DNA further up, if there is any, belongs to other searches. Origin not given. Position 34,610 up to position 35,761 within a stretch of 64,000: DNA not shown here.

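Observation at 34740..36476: Antisense AAA+ (ExeA/TniB/MuB-like) ATPase and ParB/Srx-like gene pair splitting the tail-fibre module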

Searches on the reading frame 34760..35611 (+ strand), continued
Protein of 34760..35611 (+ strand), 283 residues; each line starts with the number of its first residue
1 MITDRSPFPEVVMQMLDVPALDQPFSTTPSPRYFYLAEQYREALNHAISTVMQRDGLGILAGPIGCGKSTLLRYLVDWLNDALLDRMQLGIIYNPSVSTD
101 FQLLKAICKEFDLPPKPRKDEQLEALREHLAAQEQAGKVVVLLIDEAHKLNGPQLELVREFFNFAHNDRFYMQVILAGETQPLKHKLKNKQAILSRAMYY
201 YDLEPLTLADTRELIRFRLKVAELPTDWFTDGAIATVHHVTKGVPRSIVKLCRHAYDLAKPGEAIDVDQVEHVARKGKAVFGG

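Call 80: find_homologous_proteins(query=A2, max_evalue=1e-20)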
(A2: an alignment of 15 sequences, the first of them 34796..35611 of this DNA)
Query A2 (15 sequences) (271 aa, profile of the alignment): 246 proteins with E <= 1e-20 among 8000 candidates; the best 120 are listed.
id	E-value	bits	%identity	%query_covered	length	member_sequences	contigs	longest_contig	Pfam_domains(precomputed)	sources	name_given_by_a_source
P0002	2.4e-136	471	86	100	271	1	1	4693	PF13401.13,PF01637.25,PF13191.13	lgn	-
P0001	3.0e-136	471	100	100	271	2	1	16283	PF13401.13,PF01637.25,PF13191.13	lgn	-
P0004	4.5e-136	471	81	100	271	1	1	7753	PF13401.13,PF01637.25,PF05621.18,PF13191.13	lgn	-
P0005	6.3e-135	467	79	100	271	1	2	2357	PF13401.13,PF01637.25,PF13191.13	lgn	-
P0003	3.5e-134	464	81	100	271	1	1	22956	PF13401.13,PF01637.25,PF13191.13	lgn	-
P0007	1.5e-130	452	63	87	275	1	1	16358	PF13401.13,PF01637.25,PF13191.13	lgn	-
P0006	8.1e-130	450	66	87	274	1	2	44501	PF13401.13,PF01637.25,PF13191.13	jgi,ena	jgi:type II secretory pathway predicted ATPase ExeA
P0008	2.9e-126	438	58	90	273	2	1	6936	PF13401.13,PF01637.25,PF04851.22,PF13191.13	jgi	jgi:general secretion pathway protein A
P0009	9.9e-123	427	61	89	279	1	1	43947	PF13401.13,PF01637.25,PF13191.13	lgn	-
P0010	4.0e-121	422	53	91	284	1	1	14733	PF13401.13,PF01637.25,PF13191.13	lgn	-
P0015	8.8e-116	404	43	95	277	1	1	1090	PF13401.13,PF09848.16,PF01637.25,PF13191.13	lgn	-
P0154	4.7e-113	395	57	87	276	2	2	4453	PF13401.13,PF09848.16,PF01637.25,PF05621.18,PF13191.13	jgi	jgi:general secretion pathway protein A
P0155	1.1e-103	364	52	96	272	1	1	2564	PF13401.13,PF25199.2,PF13191.13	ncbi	-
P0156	3.7e-103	363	53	94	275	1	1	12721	PF00004.36,PF13401.13,PF01637.25,PF05621.18,PF04851.22,PF13191.13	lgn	-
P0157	4.9e-61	224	41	88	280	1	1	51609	PF13173.13,PF13401.13,PF01637.25,PF05621.18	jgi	jgi:general secretion pathway protein A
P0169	1.5e-41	161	37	86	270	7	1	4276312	PF13604.13,PF13245.13,PF13401.13,PF20703.4,PF13191.13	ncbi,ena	-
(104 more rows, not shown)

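Call 81: find_encoding_contigs(protein=P0157, flank=10000, max_places=1)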
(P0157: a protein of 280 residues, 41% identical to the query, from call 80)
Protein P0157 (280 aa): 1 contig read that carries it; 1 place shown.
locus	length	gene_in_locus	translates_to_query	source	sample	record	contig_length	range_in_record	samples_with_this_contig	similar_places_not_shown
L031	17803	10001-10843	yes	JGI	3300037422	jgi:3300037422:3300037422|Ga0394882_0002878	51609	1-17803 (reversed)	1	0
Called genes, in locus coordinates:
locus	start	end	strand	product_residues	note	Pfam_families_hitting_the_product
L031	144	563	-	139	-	-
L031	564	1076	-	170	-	PF00583:Acetyltransf_1 (weak), PF13673:Acetyltransf_10, PF13508:Acetyltransf_7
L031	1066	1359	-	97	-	PF08681:TacA1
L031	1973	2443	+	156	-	-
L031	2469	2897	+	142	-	-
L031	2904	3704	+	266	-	PF08401:ArdcN (weak)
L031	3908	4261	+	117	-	-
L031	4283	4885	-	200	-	PF13532:2OG-FeII_Oxy_2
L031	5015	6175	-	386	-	PF01637:ATPase_2, PF13191:AAA_16 (weak), PF13173:AAA_14 (faint), PF13401:AAA_22 (faint)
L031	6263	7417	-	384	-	PF01637:ATPase_2, PF13173:AAA_14 (faint), PF13401:AAA_22 (faint)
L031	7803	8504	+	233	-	-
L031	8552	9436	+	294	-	-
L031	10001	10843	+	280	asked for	PF05621:TniB (weak), PF01637:ATPase_2, PF13173:AAA_14 (faint), PF13401:AAA_22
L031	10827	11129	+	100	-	-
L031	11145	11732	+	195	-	-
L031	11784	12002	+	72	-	PF12728:HTH_17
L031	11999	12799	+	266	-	PF00142:Fer4_NifH (weak), PF01656:CbiA, PF06564:CBP_BcsQ, PF09140:MipZ, PF10609:ParA, PF13614:AAA_31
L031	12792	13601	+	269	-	-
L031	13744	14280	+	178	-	PF00376:MerR (weak), PF12728:HTH_17 (faint), PF13411:MerR_1 (weak)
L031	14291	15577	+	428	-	PF10114:PocR, PF02518:HATPase_c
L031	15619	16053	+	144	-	PF00072:Response_reg (weak)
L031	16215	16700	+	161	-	-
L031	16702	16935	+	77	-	-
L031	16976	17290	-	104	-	PF05016:ParE_toxin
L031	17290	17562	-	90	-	-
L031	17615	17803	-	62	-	?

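Call 82: find_encoding_contigs(protein=P0169, flank=5000, max_places=1)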
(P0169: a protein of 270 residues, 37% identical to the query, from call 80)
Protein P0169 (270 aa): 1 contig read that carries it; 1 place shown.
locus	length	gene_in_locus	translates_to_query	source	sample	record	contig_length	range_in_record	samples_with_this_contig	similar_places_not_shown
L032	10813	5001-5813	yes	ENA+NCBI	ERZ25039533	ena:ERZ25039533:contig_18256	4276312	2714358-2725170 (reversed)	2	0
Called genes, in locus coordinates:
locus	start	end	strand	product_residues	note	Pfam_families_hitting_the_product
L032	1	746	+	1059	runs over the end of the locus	PF00580:UvrD-helicase, PF13245:AAA_19, PF13361:UvrD_C, PF13538:UvrD_C_2 (faint), PF12705:PDDEXK_1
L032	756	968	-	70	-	-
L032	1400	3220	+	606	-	PF01979:Amidohydro_1, PF07969:Amidohydro_3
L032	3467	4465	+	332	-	PF00070:Pyr_redox (faint), PF00743:FMO-like (faint), PF01134:GIDA (faint), PF01266:DAO (faint), PF01494:FAD_binding_3 (faint), PF07992:Pyr_redox_2, PF13738:Pyr_redox_3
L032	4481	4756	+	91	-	-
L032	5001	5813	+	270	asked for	PF20703:nSTAND1 (weak), PF13191:AAA_16, PF13604:AAA_30, PF13245:AAA_19, PF13401:AAA_22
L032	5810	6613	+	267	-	-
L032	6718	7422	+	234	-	PF04542:Sigma70_r2, PF08281:Sigma70_r4_2, PF04545:Sigma70_r4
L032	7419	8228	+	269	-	PF01035:DNA_binding_1, PF02805:Ada_Zn_binding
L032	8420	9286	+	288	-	PF13349:DUF4097 (faint)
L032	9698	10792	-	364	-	PF00487:FA_desaturase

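Call 83: fold_search(model_id=the predicted structure, library=viral)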
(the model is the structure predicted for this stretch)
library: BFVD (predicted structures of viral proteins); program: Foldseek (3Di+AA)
matches with E <= 10: 1486; with E <= 0.001: 144
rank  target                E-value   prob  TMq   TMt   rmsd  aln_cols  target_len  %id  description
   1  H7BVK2                9.4e-09  1.00  0.64  0.77   3.6       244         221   20  (no name in the UniProt tables at hand)
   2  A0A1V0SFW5            1.9e-07  1.00  0.60  0.36   6.9       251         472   10  Replication factor C small subunit [Hokovirus HKV1]
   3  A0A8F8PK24            4.4e-07  1.00  0.58  0.47   6.4       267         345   13  Replication factor C clamp loader [Clandestinovirus]
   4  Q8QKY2                5.4e-07  1.00  0.58  0.49   6.2       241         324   14  EsV-1-87 [Ectocarpus siliculosus virus 1 (isolate New Zealand/Kaikoura/1988)]
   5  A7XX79                1.5e-06  1.00  0.54  0.54   6.2       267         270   17  Chaperone/ATP-dependent lon protease [Thermus virus P23-45]
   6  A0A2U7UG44            1.7e-06  1.00  0.57  0.40   4.9       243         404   16  Replication factor C subunit [Pandoravirus macleodensis]
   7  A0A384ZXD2            1.8e-06  1.00  0.55  0.39   6.4       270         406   18  Putative DNA polymerase III [Dickeya phage vB_DsoM_JA29]
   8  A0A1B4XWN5            2.9e-06  1.00  0.59  0.49   5.6       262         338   17  Clamp loader subunit [Tenacibaculum phage pT24]
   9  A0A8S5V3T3            3.3e-06  1.00  0.55  0.20   6.6       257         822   13  NLR family CARD domain-containing protein-inhibition, Muti-domain, Innate Immunity, Phosphorylation [Siphoviridae sp. cteDy1]
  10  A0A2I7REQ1            3.5e-06  1.00  0.56  0.23  11.3       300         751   15  (no name in the UniProt tables at hand)
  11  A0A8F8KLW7            3.7e-06  1.00  0.49  0.25   6.7       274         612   11  Mitochondrial chaperone BCS1 [Clandestinovirus]
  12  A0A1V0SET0            3.7e-06  1.00  0.46  0.35  14.7       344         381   13  AAA family ATPase [Hokovirus HKV1]
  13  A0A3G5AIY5            9.0e-06  1.00  0.55  0.37   7.1       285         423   12  Replication factor C small subunit [Sylvanvirus sp.]
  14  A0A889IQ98            1.0e-05  1.00  0.61  0.47   4.5       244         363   17  (no name in the UniProt tables at hand)
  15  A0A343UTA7            1.2e-05  1.00  0.55  0.49   5.4       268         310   16  (no name in the UniProt tables at hand)
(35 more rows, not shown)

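Call 87: find_encoding_contigs(protein=P0013, flank=10000, max_places=1)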
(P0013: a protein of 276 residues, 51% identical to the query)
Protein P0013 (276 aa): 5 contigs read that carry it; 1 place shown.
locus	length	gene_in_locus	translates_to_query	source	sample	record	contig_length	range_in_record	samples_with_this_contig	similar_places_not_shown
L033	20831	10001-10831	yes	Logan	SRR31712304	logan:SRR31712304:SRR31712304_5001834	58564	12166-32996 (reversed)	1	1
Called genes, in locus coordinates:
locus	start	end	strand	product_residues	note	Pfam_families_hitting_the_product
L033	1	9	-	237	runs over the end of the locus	-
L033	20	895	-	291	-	-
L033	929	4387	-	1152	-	-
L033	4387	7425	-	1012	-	-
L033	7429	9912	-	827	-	PF05593:RHS_repeat (faint)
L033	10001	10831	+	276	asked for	PF13191:AAA_16, PF13401:AAA_22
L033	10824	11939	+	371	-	PF02195:ParB_N, PF17762:HTH_ParB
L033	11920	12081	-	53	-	-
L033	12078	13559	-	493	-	-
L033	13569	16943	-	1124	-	PF16075:DUF4815, PF02839:CBM_5_12 (weak)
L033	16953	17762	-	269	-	PF25691:BW3TFN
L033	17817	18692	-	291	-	-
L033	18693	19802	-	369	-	PF26079:Baseplate_J_C (weak)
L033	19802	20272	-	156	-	-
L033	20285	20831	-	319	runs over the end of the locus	-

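Call 88: find_encoding_contigs(protein=P0011, flank=10000, max_places=1)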
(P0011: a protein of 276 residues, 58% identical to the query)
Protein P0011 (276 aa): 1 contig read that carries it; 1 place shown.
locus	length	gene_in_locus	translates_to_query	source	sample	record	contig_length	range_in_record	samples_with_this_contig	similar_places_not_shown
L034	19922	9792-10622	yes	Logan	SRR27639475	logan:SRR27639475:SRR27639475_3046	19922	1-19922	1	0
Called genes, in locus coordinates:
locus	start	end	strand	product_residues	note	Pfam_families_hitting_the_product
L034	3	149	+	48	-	?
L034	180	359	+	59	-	-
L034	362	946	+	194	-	PF26915:Phage_P4_cII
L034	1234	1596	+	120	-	-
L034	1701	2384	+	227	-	-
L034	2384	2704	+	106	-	-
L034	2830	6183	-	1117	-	PF14890:Intein_splicing, PF14528:LAGLIDADG_3, PF27249:MJ0330_N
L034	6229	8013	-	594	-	-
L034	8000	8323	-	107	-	-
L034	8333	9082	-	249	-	-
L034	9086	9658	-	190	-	PF05105:Phage_holin_4_1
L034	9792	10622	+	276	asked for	PF13191:AAA_16, PF01637:ATPase_2, PF13401:AAA_22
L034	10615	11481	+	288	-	PF02195:ParB_N, PF17762:HTH_ParB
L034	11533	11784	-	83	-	-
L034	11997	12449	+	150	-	PF00413:Peptidase_M10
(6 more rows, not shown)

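Call 89: find_encoding_contigs(protein=P0010, flank=10000, max_places=1)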
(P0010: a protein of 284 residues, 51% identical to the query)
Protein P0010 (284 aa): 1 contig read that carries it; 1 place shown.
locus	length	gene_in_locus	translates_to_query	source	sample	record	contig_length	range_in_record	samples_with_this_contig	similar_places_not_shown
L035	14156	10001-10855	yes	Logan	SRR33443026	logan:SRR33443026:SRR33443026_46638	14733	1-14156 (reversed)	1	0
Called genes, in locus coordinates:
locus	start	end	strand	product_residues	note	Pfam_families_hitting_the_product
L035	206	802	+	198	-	PF26915:Phage_P4_cII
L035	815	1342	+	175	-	-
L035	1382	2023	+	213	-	-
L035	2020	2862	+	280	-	PF00112:Peptidase_C1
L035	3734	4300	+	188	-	-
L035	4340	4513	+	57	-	-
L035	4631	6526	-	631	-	PF27249:MJ0330_N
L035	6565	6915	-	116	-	-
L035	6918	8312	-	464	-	-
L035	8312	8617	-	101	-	-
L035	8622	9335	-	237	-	-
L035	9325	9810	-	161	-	PF05105:Phage_holin_4_1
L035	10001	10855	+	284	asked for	PF01637:ATPase_2 (weak), PF13191:AAA_16 (weak), PF13401:AAA_22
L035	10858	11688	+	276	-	PF02195:ParB_N, PF17762:HTH_ParB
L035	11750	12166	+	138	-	-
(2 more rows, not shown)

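Call 98: search_protein_representatives(alignment_id=A2)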
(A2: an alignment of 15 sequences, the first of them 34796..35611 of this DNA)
Query: 15 sequences, 272 profile positions. Proteins with E-value up to 0.001 (for the whole library): 26152; up to 1e-10: 16544; up to 1e-30: 3503. The best 150 are listed.
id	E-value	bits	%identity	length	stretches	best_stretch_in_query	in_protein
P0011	4.1e-125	432.9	-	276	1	3-271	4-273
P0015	2.8e-116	403.9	-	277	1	5-270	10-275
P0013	9.4e-115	398.9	-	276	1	5-271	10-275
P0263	9.8e-107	372.6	-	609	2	54-269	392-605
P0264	1.7e-85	303.0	-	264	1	11-267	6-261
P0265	5.4e-64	232.5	-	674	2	9-265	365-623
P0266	7.0e-63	228.8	-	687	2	9-264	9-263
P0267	3.5e-61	223.3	-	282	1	8-261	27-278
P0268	8.8e-59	215.4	-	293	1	9-244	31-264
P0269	2.9e-58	213.7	-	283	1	9-248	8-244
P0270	7.1e-57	209.1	-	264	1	9-260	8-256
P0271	2.3e-56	207.5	-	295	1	8-264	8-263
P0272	2.9e-55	203.9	-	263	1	8-264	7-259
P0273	1.1e-52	195.4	-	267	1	11-262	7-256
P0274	1.3e-52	195.2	-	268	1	9-264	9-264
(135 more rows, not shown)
